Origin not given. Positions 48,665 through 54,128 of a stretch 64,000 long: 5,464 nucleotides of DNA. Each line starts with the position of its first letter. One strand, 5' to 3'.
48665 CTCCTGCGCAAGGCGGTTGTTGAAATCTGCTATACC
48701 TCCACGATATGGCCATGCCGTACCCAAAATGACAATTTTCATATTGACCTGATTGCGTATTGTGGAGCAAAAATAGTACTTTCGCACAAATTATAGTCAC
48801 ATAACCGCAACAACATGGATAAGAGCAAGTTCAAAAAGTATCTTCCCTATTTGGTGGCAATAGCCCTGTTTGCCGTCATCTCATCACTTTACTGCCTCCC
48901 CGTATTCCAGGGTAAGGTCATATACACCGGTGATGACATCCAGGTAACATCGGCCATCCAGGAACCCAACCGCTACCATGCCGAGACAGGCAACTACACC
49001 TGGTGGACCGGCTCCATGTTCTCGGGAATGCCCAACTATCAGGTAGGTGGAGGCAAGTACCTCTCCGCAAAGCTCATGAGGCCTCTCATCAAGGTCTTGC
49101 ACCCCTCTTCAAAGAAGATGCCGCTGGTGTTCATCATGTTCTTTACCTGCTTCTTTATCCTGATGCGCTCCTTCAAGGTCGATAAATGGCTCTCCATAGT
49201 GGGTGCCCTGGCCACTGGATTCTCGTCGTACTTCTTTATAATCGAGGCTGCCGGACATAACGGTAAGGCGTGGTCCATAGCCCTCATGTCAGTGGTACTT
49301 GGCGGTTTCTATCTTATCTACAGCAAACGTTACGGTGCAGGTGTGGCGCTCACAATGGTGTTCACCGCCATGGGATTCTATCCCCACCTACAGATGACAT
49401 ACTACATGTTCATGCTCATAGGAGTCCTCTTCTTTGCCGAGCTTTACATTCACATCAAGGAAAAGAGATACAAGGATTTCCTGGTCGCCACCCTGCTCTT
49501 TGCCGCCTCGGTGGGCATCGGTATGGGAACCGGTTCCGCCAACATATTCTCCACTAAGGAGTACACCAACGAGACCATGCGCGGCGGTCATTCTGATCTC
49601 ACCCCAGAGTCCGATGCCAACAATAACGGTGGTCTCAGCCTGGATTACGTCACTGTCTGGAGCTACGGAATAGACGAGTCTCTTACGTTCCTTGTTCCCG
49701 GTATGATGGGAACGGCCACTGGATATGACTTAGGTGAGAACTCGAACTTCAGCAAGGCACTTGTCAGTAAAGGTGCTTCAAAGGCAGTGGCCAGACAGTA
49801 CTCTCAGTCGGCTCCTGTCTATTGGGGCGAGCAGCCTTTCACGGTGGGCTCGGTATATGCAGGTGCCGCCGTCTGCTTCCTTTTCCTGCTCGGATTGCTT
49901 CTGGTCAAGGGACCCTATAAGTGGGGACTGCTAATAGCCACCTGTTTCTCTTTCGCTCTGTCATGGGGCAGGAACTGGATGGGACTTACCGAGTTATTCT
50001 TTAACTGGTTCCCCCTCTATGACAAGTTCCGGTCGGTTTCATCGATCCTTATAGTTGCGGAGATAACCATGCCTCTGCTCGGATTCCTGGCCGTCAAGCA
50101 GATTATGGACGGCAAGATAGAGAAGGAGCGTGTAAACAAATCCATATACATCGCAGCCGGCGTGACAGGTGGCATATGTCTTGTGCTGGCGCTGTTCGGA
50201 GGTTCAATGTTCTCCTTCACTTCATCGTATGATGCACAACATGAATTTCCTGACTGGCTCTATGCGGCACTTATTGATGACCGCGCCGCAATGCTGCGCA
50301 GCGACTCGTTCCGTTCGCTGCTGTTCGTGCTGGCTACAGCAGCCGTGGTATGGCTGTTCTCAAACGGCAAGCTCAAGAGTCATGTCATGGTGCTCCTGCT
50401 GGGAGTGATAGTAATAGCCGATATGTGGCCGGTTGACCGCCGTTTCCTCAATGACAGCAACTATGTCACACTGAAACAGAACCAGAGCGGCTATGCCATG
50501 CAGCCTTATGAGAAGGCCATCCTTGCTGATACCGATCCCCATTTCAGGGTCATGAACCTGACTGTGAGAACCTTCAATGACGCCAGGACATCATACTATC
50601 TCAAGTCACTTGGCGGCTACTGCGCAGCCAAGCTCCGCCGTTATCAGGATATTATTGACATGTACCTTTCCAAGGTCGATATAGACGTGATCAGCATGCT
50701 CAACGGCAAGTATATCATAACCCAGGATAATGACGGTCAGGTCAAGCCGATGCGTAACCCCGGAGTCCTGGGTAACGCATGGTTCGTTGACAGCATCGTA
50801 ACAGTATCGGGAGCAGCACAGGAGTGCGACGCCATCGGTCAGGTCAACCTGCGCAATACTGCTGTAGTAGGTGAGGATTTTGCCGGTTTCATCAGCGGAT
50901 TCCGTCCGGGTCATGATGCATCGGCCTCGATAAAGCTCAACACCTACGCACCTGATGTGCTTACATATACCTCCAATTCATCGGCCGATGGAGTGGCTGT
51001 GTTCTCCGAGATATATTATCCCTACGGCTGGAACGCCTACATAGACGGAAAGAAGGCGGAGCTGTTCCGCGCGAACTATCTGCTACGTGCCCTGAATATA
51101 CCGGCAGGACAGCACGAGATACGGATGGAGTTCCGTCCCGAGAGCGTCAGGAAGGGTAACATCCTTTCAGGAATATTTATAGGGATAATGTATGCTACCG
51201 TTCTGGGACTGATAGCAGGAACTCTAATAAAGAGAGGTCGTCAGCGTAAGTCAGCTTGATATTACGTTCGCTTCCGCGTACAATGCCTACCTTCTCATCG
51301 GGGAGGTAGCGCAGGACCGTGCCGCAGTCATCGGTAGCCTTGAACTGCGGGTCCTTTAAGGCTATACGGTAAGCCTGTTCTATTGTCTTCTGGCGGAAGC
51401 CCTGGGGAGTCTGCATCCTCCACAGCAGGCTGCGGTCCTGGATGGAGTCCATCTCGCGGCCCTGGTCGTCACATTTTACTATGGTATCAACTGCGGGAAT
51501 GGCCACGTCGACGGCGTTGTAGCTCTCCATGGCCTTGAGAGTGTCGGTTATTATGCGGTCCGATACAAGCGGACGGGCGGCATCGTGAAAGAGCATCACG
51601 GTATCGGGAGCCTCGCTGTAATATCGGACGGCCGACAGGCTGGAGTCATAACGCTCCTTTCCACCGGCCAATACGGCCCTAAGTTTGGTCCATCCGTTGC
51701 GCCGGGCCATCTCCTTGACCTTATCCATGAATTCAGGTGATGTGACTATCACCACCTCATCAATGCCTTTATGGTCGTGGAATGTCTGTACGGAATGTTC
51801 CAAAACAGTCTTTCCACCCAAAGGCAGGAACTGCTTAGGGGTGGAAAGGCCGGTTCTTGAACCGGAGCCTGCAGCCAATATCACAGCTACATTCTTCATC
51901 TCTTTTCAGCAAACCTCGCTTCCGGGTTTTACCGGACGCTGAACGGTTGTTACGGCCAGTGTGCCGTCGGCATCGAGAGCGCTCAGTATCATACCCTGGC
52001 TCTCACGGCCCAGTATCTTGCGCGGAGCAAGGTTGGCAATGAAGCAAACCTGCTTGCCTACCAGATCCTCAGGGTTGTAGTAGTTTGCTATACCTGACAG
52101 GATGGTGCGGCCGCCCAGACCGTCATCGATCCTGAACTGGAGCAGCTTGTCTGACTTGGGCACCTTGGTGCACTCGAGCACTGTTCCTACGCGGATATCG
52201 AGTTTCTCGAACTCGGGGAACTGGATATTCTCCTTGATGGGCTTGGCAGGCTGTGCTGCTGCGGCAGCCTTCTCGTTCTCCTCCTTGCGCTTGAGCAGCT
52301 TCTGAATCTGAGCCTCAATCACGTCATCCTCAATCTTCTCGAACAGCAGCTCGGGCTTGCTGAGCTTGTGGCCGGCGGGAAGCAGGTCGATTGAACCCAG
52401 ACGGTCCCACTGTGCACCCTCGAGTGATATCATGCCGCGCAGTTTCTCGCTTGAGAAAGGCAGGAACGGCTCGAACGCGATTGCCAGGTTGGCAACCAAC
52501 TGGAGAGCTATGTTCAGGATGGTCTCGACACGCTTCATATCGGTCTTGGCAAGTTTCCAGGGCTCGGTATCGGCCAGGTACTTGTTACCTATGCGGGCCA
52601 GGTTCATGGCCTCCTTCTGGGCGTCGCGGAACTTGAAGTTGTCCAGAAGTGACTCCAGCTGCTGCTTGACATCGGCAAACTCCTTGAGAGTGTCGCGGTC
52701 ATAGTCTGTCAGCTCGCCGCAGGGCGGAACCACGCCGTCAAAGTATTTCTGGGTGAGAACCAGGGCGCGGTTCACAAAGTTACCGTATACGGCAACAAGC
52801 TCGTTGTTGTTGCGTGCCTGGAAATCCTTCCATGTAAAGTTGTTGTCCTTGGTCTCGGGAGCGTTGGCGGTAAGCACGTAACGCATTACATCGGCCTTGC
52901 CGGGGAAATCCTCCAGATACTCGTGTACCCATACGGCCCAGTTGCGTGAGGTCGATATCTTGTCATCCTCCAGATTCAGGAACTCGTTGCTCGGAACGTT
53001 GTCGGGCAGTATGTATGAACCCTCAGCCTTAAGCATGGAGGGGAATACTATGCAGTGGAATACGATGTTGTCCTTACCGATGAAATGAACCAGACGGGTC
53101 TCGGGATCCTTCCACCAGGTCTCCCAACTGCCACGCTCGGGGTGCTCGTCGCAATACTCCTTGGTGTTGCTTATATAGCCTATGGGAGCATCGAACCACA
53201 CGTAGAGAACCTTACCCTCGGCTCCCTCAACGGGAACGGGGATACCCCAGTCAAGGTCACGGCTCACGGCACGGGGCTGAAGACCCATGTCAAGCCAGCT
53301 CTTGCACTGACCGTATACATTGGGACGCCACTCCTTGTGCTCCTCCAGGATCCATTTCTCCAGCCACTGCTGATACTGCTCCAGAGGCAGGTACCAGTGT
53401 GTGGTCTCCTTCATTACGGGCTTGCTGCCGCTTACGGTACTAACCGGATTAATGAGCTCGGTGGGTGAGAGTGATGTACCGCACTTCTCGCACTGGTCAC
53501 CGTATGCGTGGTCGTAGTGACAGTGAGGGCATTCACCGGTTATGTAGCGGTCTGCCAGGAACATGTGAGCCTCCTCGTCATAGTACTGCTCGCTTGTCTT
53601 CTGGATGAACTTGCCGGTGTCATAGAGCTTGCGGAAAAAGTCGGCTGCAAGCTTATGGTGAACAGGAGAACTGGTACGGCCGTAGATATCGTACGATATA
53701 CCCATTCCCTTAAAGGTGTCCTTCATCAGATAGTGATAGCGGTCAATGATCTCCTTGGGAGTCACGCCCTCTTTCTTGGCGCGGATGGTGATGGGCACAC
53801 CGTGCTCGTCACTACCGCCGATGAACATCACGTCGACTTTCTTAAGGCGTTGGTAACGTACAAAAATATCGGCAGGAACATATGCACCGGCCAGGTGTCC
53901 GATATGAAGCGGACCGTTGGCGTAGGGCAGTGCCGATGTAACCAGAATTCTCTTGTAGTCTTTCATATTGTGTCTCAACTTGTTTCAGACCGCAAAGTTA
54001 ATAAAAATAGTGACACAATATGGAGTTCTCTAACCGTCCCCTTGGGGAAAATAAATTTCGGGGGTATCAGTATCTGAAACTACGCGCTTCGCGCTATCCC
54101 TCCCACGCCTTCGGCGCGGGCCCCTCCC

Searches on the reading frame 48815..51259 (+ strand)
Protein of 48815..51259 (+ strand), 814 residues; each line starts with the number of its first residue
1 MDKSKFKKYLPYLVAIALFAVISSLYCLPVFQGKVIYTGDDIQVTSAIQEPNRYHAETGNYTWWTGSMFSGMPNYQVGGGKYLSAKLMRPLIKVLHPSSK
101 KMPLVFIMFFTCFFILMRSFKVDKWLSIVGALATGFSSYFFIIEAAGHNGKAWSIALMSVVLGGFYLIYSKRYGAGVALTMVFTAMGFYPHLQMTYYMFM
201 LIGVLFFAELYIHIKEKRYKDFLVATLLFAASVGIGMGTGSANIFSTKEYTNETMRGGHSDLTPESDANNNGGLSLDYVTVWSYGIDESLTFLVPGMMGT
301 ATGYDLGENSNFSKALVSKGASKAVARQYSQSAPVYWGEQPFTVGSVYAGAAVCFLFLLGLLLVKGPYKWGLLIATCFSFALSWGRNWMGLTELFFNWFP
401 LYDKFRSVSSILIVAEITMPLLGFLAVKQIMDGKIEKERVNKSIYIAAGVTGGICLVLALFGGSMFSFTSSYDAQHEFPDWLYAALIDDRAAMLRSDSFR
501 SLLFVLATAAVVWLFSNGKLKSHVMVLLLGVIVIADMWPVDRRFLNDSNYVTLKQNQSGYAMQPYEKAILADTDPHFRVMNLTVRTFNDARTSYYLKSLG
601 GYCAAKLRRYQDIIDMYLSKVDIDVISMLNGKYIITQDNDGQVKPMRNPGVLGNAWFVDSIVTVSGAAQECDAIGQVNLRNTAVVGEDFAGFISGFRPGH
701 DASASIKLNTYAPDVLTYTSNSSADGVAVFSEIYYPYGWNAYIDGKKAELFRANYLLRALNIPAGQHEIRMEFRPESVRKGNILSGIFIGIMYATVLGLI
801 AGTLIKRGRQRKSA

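Call 60: search_protein_families(library=pfam, proteins=[window:48815-51259:+], max_evalue=0.0001)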
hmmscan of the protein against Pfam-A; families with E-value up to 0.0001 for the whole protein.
window:48815-51259:+ (814 aa): 1 family
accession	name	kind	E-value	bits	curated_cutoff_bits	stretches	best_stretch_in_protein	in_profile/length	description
PF09586.16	YfhO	-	6.6e-09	35.2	28.5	1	703-785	753-835/835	Bacterial membrane protein YfhO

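Call 62: search_protein_families(library=ncbifam, proteins=[window:48815-51259:+], max_evalue=0.00001)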
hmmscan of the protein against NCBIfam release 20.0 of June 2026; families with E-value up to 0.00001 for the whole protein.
window:48815-51259:+ (814 aa): 0 families

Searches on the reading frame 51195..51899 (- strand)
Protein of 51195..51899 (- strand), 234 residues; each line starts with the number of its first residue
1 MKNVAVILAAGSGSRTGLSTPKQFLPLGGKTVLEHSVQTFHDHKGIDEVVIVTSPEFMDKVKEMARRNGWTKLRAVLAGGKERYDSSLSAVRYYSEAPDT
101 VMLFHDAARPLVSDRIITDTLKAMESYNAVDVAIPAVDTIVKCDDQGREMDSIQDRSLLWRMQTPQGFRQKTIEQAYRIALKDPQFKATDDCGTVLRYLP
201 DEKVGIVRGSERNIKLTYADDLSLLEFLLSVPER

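Call 61: search_protein_families(library=pfam, proteins=[window:51195-51899:-], max_evalue=0.0001)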
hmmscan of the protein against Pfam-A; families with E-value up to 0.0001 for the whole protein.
window:51195-51899:- (234 aa): 2 families
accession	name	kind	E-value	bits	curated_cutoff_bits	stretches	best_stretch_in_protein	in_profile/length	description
PF01128.25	IspD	-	1.4e-49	169.3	27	1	4-229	2-219/221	2-C-methyl-D-erythritol 4-phosphate cytidylyltransferase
PF12804.13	NTP_transf_3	-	3.7e-14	53.7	27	1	5-136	1-122/160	MobA-like NTP transferase domain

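Call 62: search_protein_families(library=ncbifam, proteins=[window:51195-51899:-], max_evalue=0.00001)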
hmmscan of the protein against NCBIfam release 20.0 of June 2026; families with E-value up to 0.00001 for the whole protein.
window:51195-51899:- (234 aa): 16 families
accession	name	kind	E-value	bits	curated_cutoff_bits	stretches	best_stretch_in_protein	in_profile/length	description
TIGR00453.1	ispD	equivalog_domain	1e-54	185.3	181.3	1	4-229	1-219/219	2-C-methyl-D-erythritol 4-phosphate cytidylyltransferase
NF001183.0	PRK00155.1-3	subfamily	4.7e-45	153.7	166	1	4-227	3-229/237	D-ribitol-5-phosphate cytidylyltransferase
NF001186.0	PRK00155.2-3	equivalog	1.1e-43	149.3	253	1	1-229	3-222/224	2-C-methyl-D-erythritol 4-phosphate cytidylyltransferase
NF006899.0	PRK09382.1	equivalog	7.9e-41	140.5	417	1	3-228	7-219/387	bifunctional 2-C-methyl-D-erythritol 4-phosphate cytidylyltransferase/2-C-methyl-D-erythritol 2,4-cyclodiphosphate synthase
NF009924.0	PRK13385.1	subfamily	3.2e-40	138.2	342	1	4-226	4-220/230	2-C-methyl-D-erythritol 4-phosphate cytidylyltransferase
TIGR03310.1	matur_MocA_YgfJ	equivalog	9.2e-10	38.8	186.45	1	5-125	2-116/188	molybdenum cofactor cytidylyltransferase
NF041135.1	IPPtranDIPPsyn_Thcocales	equivalog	8.1e-09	35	580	1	5-71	3-67/419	bifunctional L-myo-inositol-1-phosphate cytidylyltransferase/CDP-L-myo-inositol myo-inositolphosphotransferase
NF045665.1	NTPtran_DVU1551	equivalog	9.9e-09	34.7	315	1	4-135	2-126/359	DVU_1551 family NTP transferase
NF010933.0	PRK14353.1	equivalog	1.9e-07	30.1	505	1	3-131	6-131/453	bifunctional UDP-N-acetylglucosamine diphosphorylase/glucosamine-1-phosphate N-acetyltransferase GlmU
TIGR01208.1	rmlA_long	equivalog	5e-07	28.9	320.25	1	5-68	2-67/353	glucose-1-phosphate thymidylyltransferase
NF041173.1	Sug_nt_acttase_Thmprot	equivalog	5.8e-07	28.8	600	1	5-122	3-118/405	bifunctional sugar-1-phosphate nucleotidylyltransferase/acetyltransferase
TIGR00454.1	TIGR00454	hypoth_equivalog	7.5e-07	29.2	174.7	1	5-97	3-91/183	TIGR00454 family protein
NF045782.1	NicBOxredNboR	equivalog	1.3e-06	28.2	260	1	3-72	9-75/206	nicotine blue oxidoreductase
TIGR03992.1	Arch_glmU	subfamily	2.2e-06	26.8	292.1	1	5-62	3-61/393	bifunctional sugar-1-phosphate nucleotidylyltransferase/acetyltransferase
NF001457.0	PRK00317.1-3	equivalog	4.6e-06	26.3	164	0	4-64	3-61/200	molybdenum cofactor guanylyltransferase MobA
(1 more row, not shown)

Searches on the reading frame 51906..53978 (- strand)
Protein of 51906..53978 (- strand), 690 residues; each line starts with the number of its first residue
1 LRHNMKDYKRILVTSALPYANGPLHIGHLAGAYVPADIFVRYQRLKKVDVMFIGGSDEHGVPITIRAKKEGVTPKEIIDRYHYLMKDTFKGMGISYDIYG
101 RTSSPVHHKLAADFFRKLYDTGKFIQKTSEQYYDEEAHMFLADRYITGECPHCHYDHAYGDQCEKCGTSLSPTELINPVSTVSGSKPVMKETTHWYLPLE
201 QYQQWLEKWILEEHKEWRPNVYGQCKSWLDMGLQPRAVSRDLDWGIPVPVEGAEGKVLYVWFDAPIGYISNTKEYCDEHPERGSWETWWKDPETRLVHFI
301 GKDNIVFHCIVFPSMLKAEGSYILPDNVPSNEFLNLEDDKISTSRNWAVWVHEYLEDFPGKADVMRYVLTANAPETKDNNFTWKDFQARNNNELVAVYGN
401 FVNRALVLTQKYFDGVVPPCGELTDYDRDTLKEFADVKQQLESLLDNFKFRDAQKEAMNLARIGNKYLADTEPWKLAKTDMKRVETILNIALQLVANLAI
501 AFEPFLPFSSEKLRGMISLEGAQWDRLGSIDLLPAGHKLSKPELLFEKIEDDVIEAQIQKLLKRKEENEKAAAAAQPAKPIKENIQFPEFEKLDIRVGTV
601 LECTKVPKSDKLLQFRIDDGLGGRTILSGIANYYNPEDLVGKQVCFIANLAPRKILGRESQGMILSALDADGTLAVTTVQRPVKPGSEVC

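Call 60: search_protein_families(library=pfam, proteins=[window:51906-53978:-], max_evalue=0.0001)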
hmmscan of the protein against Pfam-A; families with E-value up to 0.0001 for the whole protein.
window:51906-53978:- (690 aa): 5 families
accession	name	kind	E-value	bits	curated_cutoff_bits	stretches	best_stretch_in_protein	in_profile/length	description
PF09334.17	tRNA-synt_1g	-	1.1e-164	548.3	20.1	1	11-405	1-390/391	tRNA synthetases class I (M)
PF01588.26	tRNA_bind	-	1.8e-25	89.3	27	1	595-687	1-95/96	Putative tRNA binding domain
PF19303.5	Anticodon_3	-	4.3e-22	79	23.5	1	417-557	1-143/152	Anticodon binding domain of methionyl tRNA ligase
PF00133.28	tRNA-synt_1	-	9.6e-14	51.4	22.7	1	6-250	20-245/414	tRNA synthetases class I (I, L, M and V)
PF08264.19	Anticodon_1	-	1.1e-06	29.1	25.1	1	427-514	1-87/148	Anticodon-binding domain of tRNA ligase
